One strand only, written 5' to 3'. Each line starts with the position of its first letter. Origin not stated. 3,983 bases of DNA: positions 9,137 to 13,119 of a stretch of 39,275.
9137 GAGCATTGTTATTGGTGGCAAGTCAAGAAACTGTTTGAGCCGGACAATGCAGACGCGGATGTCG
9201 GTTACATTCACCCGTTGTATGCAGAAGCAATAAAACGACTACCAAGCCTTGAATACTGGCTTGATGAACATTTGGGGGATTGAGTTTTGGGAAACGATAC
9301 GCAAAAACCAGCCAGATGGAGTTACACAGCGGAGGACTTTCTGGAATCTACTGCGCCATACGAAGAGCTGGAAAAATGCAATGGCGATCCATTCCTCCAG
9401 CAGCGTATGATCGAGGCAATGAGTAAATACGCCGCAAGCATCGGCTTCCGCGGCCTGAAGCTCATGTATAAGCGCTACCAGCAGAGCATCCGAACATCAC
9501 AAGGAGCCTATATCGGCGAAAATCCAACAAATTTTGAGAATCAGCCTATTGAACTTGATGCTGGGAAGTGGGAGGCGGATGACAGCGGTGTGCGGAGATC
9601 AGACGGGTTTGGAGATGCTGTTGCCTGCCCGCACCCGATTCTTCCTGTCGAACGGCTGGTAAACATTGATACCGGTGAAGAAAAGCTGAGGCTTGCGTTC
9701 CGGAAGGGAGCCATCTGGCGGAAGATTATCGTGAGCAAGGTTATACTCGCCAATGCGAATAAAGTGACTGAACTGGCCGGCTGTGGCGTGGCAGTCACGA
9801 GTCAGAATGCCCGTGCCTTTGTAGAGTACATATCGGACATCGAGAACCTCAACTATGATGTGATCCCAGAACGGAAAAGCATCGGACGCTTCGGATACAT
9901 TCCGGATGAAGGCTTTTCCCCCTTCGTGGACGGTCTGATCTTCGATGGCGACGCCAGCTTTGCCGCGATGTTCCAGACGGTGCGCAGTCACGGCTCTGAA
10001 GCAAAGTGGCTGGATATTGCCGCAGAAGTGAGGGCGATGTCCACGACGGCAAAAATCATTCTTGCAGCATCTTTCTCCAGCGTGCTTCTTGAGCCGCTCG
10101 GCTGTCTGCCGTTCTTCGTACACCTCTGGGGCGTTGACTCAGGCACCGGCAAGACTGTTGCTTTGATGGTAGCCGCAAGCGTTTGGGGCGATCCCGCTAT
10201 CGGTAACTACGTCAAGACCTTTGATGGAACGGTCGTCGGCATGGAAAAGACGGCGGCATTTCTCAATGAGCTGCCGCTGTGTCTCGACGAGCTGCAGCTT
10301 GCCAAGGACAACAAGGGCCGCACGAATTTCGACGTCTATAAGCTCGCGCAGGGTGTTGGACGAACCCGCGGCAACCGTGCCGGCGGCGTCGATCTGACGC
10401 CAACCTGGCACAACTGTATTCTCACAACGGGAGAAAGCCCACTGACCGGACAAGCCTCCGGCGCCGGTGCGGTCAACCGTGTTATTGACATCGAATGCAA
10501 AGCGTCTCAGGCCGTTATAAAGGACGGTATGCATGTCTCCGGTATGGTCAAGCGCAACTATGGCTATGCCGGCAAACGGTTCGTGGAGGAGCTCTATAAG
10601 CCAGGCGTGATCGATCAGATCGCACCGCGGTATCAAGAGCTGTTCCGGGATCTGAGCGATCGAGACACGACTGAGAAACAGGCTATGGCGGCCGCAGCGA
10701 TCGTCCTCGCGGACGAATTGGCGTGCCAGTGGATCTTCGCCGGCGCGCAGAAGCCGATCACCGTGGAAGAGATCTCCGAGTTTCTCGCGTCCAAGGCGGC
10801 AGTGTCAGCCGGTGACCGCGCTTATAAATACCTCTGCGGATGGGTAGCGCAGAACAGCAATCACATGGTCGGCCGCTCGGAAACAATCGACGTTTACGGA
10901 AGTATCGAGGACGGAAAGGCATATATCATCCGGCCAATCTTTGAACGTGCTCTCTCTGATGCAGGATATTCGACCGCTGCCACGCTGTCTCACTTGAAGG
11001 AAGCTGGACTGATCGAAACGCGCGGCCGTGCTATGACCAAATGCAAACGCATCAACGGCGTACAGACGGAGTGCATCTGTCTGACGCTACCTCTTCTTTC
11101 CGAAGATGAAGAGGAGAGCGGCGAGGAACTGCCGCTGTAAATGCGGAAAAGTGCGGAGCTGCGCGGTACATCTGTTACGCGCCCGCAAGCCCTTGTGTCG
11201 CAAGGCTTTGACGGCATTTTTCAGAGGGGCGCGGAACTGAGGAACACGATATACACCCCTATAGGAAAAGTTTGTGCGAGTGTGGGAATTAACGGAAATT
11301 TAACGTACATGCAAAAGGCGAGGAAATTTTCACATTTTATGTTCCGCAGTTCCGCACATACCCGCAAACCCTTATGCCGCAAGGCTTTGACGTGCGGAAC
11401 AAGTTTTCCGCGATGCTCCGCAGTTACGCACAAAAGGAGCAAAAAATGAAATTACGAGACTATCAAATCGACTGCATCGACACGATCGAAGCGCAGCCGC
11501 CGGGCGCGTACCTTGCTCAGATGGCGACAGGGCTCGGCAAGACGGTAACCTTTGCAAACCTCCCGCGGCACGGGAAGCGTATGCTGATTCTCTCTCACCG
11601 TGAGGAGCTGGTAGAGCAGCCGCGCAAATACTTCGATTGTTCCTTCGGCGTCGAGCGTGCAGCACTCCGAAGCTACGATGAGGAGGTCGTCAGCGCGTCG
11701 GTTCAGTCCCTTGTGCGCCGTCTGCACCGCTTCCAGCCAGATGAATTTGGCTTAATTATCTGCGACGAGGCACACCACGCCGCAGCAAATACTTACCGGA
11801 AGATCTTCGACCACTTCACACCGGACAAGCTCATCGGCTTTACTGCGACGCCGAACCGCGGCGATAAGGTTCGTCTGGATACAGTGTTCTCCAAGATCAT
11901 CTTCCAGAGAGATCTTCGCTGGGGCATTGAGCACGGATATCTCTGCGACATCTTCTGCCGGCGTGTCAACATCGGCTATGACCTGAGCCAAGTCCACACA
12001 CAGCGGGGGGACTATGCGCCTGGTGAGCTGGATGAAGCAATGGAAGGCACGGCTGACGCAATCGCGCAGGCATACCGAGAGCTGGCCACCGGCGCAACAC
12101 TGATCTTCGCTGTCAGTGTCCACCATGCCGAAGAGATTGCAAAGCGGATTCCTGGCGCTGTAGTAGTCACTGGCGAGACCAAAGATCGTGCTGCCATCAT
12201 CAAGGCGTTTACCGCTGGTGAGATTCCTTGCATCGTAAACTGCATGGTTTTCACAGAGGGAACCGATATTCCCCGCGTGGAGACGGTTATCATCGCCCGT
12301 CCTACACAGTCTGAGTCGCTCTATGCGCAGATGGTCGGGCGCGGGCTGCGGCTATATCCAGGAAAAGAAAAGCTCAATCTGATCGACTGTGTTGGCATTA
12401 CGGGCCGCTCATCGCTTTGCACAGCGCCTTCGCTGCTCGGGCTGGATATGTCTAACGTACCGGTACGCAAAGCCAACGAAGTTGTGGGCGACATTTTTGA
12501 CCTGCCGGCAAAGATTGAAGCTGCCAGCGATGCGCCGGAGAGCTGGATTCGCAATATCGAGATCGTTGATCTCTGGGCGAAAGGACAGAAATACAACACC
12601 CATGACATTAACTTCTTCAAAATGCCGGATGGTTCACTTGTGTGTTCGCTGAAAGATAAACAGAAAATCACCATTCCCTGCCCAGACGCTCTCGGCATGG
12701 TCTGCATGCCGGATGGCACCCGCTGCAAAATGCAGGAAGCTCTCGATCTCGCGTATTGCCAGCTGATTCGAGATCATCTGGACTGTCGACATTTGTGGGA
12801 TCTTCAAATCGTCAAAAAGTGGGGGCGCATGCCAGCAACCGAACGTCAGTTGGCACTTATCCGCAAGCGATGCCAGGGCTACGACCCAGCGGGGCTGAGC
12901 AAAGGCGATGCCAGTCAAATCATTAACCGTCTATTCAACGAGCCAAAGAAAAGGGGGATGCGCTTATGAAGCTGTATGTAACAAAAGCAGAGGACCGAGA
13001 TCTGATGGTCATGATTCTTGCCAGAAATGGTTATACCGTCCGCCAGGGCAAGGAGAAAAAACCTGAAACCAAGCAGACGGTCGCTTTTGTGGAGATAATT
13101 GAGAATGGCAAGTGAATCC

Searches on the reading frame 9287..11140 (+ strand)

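Call 54: search_protein_families(library=pfam, max_evalue=0.001, proteins=[window:9287-11140:+])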
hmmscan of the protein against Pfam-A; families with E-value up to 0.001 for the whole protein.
window:9287-11140:+ (617 aa): 2 families
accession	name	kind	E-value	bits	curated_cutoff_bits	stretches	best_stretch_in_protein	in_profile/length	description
PF06048.17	DUF927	-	1.1e-37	130.7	22.6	1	110-368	22-279/284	Domain of unknown function (DUF927)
PF18662.7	HTH_56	-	1.5e-16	60.8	26.2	1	508-602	2-109/111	Cch helix turn helix domain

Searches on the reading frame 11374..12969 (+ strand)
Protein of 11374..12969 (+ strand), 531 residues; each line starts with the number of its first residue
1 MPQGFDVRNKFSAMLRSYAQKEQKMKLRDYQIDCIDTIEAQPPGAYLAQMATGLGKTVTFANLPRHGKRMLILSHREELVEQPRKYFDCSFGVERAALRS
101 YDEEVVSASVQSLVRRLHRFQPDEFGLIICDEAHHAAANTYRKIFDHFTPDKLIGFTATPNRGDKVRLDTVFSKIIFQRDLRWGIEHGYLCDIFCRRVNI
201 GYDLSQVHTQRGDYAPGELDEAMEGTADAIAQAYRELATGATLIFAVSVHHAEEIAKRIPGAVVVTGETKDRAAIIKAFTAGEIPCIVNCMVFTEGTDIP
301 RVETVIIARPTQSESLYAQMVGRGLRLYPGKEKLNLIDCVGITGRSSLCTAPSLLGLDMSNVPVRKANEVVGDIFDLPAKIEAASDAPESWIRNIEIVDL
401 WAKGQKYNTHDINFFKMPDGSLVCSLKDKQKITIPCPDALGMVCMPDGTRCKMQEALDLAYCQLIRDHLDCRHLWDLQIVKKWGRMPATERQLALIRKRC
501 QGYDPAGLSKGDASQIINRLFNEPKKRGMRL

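Call 54: search_protein_families(library=pfam, max_evalue=0.001, proteins=[window:11374-12969:+])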
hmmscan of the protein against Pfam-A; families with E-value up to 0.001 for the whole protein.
window:11374-12969:+ (531 aa): 4 families
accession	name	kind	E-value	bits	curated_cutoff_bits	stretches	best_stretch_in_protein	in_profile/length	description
PF04851.21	ResIII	-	6.8e-27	94.8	22.5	1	24-162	1-164/164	Type III restriction enzyme, res subunit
PF00271.37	Helicase_C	-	4.1e-13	50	23.5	1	233-326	9-108/110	Helicase conserved C-terminal domain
PF00270.35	DEAD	-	3.8e-07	30.4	26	1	29-162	2-162/167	DEAD/DEAH box helicase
PF18766.7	SWI2_SNF2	-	5.1e-05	23.5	26.7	1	69-196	50-191/221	SWI2/SNF2 ATPase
